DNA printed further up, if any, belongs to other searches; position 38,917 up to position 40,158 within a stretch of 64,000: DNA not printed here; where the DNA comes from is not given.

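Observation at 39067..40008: Response-regulator receiver fused to orotate phosphoribosyltransferase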

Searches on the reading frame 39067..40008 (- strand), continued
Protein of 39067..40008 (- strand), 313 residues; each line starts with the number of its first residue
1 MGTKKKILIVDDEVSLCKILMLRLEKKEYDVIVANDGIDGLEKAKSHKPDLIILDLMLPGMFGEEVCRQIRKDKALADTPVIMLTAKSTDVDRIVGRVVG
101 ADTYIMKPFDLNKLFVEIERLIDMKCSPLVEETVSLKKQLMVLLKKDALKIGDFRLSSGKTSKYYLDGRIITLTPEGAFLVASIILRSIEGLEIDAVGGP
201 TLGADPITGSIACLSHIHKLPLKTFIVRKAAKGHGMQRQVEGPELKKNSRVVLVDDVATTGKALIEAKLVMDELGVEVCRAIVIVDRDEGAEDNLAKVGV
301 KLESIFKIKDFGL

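Call 37: find_related_loci(query=A3, collection=genome_contigs, flank=3000)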
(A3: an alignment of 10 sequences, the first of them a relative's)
Query A3 (313 aa) in genome_contigs; peptide patterns used: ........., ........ (x = any residue, [..] = any of these).
600 stretches matched a pattern (row limit reached: there are more); 553 encode a relative of the query (tblastn E <= 1e-3); the best 80 are kept; 80 distinct loci.
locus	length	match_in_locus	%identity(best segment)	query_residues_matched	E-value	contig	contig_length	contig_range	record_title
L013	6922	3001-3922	74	5-312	5e-85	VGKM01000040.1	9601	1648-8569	MAG: Candidatus Omnitrophota bacterium isolate K_DeepCast_150m_m1_084 K_DeepCast_150m_m1_084_Ga0194126_10014747, whole g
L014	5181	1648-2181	72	136-313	4e-80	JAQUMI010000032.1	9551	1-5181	MAG: Candidatus Omnitrophota bacterium isolate STD1_150 NODE_21198_length_9551_cov_5.734826_Sandtown_D1, whole genome sh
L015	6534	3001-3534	71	136-313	1e-78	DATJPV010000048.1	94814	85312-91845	MAG TPA_asm: Patescibacteria group bacterium isolate SMAG_U14922 k141_3240974, whole genome shotgun sequence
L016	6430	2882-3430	71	131-313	2e-78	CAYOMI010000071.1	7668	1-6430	MAG TPA_asm: uncultured Planctomycetales bacterium isolate SRP098346_co1_93 genome assembly, contig: NODE_13166_length_7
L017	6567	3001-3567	68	121-313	2e-78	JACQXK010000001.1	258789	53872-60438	MAG: Candidatus Omnitrophota bacterium isolate NC_groundwater_1513_Pr4_B-0.1um_40_4 SR1-18-B1_scaffold_87244, whole geno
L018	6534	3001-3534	72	136-313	2e-78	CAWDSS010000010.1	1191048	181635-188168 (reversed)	MAG: Candidatus Omnitrophota bacterium isolate MFD03726.bin.2.139 genome assembly, contig: contig_50884, whole genome sh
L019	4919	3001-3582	69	121-313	5e-78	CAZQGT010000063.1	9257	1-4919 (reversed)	MAG TPA_asm: uncultured Planctomycetales bacterium isolate SRP178699_co1_559 genome assembly, contig: NODE_10433_length_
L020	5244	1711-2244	70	136-313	2e-77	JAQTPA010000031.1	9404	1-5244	MAG: Candidatus Omnitrophota bacterium isolate STB_105 NODE_19660_length_9404_cov_17.172470_Sandtown_B, whole genome sho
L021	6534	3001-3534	70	136-313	5e-77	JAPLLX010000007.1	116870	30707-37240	MAG: Candidatus Omnitrophota bacterium isolate LacPavin_0920_WC90_MAG_43_22 LacPavin_0920_WC90_scaffold_992157, whole ge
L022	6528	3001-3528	72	136-311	5e-77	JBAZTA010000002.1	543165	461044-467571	MAG: Candidatus Omnitrophota bacterium isolate SO_2017_GW1_19 NODE_99_length_543165_cov_2.036270_OW334_2017, whole genom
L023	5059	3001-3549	67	131-313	8e-77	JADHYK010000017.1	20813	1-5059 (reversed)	MAG: Candidatus Omnitrophota bacterium isolate BS750m-G77 BS307-750m-sub-C103, whole genome shotgun sequence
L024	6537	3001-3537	69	135-313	2e-76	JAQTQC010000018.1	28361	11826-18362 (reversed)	MAG: Candidatus Omnitrophota bacterium isolate STB_130 NODE_3552_length_28361_cov_13.269427_Sandtown_B, whole genome sho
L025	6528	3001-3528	72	136-311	3e-76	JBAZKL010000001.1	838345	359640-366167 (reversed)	MAG: Candidatus Omnitrophota bacterium isolate SO_2017_LW4_142 scaffold_10_c1_LW137-91_2017, whole genome shotgun sequen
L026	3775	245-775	70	137-313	6e-76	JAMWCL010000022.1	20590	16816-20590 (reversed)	MAG: Candidatus Omnitrophota bacterium isolate QZM4_1.bins.77.Tibet NODE_6866_length_20590_cov_3.675219, whole genome sh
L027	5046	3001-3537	69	135-313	5e-76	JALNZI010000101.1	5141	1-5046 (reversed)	MAG: Candidatus Omnitrophota bacterium isolate SO_2017_LW1 bin 10 NODE_17879_length_5141_cov_1.095931_LW64-88_2017, whol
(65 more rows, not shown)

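Call 46: predict_structure(alignment_id=A1)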
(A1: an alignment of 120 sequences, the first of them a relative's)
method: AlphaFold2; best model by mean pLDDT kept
length: 313 residues; sequences in the alignment: 120
mean_pLDDT: 89.9   pTM: 0.64
mean pLDDT of the five models: 89.9, 89.0, 88.7, 88.7, 88.2
residues with pLDDT >= 90: 226; 70-90: 58; 50-70: 22; < 50: 7
segments of 3 or more residues with pLDDT < 50: none
pLDDT, mean of each block of 10 residues (from residue 1): 88 97 97 98 98 96 95 92 79 56 90 92 65 88 93 83 86 92 95 95 92 92 92 64 96 96 96 97 96 98 96 89
secondary structure, 60 per line:
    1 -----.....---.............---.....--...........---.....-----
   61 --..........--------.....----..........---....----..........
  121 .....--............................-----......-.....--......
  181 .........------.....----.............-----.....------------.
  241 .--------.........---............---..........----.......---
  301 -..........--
elements in order: E6-10 H14-26 E30-34 H37-47 E51-55 H63-72 E81-85 H90-99 E103-106 H111-125 H128-148 E149-155 E161-166 H168-172 H175-189 E196-200 H205-217 E223-227 E250-258 H262-273 E277-286 H291-297 E302-307 H308-311
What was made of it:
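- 39604..39642 (-): Inter-domain linker, residues 123-135. Its sequence varies but its length is constant to within one residue. AF2 gives helix alpha5 at 111-125, a 2-residue break, then the first PRT helix at 128-148, with pLDDT about 65 at the junction (call 46).
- On Orotate phosphoribosyltransferase (PyrE, TIGR00336 / EC 2.4.2.10): AF2 pLDDT is about 90 for the domain (call 46).
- On Two-component response regulator receiver (PF00072): The AF2 secondary structure is E-H x5 (call 46).
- The AF2 model has mean pLDDT 89.9, a near-continuous alpha5-to-alpha1 junction, and low confidence only in REC alpha4 and the catalytic loop (call 46).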

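Call 52: fold_search(model_id=the predicted structure, library=pdb)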
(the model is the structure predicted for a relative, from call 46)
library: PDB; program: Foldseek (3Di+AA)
matches with E <= 10: 1794; with E <= 0.001: 894
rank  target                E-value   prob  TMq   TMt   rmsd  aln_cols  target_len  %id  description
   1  5hki_A                1.8e-17  1.00  0.50  0.85   3.1       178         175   34  Crystal structure of Mycobacterium tuberculosis H37Rv orotate phosphoribosyltransferase in complex with Fe(III) dicitr (released 2017-01-25)
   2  5hki_B                7.8e-16  1.00  0.50  0.91   2.0       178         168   30  Crystal structure of Mycobacterium tuberculosis H37Rv orotate phosphoribosyltransferase in complex with Fe(III) dicitr (released 2017-01-25)
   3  3qw4_C                1.6e-15  1.00  0.46  0.33   9.5       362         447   20  Structure of Leishmania donovani UMP synthase (released 2011-04-20)
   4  5hkl_A                4.2e-15  1.00  0.49  0.89   2.3       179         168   30  Crystal structure of Mycobacterium tuberculosis H37Rv orotate phosphoribosyltransferase in complex with inorganic phos (released 2017-01-25)
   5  2p1z_B                3.0e-14  1.00  0.49  0.89   2.4       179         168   35  Crystal structure of phosphoribosyltransferase from Corynebacterium diphtheriae (released 2007-04-03)
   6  5hkl_B                3.4e-14  1.00  0.47  0.83   2.3       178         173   28  Crystal structure of Mycobacterium tuberculosis H37Rv orotate phosphoribosyltransferase in complex with inorganic phos (released 2017-01-25)
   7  2ps1_A                3.6e-14  1.00  0.47  0.64   3.7       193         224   25  S. cerevisiae orotate phosphoribosyltransferase complexed with orotic acid and PRPP (released 2008-01-15)
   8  9dvt_R                3.8e-13  1.00  0.39  0.51  19.9       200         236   28  Cryo-EM structure of RpaA bound to PkaiBC DNA and the CTD of the alpha subunit of RNAP from the cyanobacterium Synecho (released 2025-10-15)
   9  5hkf_A                6.8e-13  1.00  0.48  0.89   2.3       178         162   29  Crystal structure of Mycobacterium tuberculosis H37Rv orotate phosphoribosyltransferase in complex with 5-phospho-alph (released 2017-01-25)
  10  1opr                  7.3e-13  1.00  0.48  0.68   3.1       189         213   30  THE CRYSTAL STRUCTURE OF THE OROTATE PHOSPHORIBOSYLTRANSFERASE COMPLEXED WITH OROTATE AND ALPHA-D-5-PHOSPHORIBOSYL-1-PYR (released 1996-01-06)
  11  9dvt_S                8.6e-13  1.00  0.38  0.51   9.3       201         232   27  Cryo-EM structure of RpaA bound to PkaiBC DNA and the CTD of the alpha subunit of RNAP from the cyanobacterium Synecho (released 2025-10-15)
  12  3qw4_B                1.2e-12  1.00  0.47  0.34  12.4       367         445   17  Structure of Leishmania donovani UMP synthase (released 2011-04-20)
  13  2yzk_A                1.5e-12  1.00  0.46  0.78   2.9       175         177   38  Crystal structure of orotate phosphoribosyltransferase from Aeropyrum pernix (released 2007-11-06)
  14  1oro_B                1.7e-12  1.00  0.46  0.66   3.2       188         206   27  A FLEXIBLE LOOP AT THE DIMER INTERFACE IS A PART OF THE ACTIVE SITE OF THE ADJACENT MONOMER OF ESCHERICHIA COLI OROTAT (released 1996-04-03)
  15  2wns_B                2.1e-12  1.00  0.47  0.70   3.1       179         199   29  Human Orotate phosphoribosyltransferase (OPRTase) domain of Uridine 5' -monophosphate synthase (UMPS) in complex with  (released 2009-08-11)
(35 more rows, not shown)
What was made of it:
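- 39643..39996 (-): Receiver (REC) domain, residues 5-122. The phospho-acceptor Asp55 codon GAT is at 39846-39844. D11, D12, T85, Y104 and K107 are present. The AF2 model shows a (beta-alpha)5 fold, and Foldseek gives TMt 0.90-0.96 to VicR, PhoP, ArlR and YycF receivers (calls 46, 52).
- On Orotate phosphoribosyltransferase (PyrE, TIGR00336 / EC 2.4.2.10): Foldseek gives TMt 0.85-0.91 and rmsd 2.0-3.1 A to 5HKI, 5HKL and 2P1Z (call 52).
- On Two-component response regulator receiver (PF00072): TMt 0.90-0.96 to solved receivers (call 52).
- Foldseek matches the REC half to receivers of OmpR/PhoB-family regulators (VicR, PhoP, ArlR, YycF) and the PRT half to OPRTases (call 52).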

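Call 60: list_cluster_members(proteins=[P0001, P0007, P0002, P0009])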
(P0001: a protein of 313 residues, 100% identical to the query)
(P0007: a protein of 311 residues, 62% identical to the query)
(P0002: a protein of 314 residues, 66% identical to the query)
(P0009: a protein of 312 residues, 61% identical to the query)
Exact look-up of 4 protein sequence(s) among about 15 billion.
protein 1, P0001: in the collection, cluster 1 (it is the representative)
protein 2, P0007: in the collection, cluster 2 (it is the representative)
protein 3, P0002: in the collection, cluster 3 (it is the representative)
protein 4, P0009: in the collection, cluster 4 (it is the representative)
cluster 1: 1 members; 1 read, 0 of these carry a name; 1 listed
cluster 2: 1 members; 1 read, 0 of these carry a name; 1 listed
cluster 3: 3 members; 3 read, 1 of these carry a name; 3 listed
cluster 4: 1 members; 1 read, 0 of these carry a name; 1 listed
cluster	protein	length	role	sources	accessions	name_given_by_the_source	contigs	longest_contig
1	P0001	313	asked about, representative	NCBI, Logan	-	-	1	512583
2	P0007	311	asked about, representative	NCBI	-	-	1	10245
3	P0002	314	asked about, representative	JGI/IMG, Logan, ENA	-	-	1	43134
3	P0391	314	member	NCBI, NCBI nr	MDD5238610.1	MAG: orotate phosphoribosyltransferase [Candidatus Omnitrophica bacterium] | orotate phosphoribosyltransferase [Candidatus Omnitrophota bacterium]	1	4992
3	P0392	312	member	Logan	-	-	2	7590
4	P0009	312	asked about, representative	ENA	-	-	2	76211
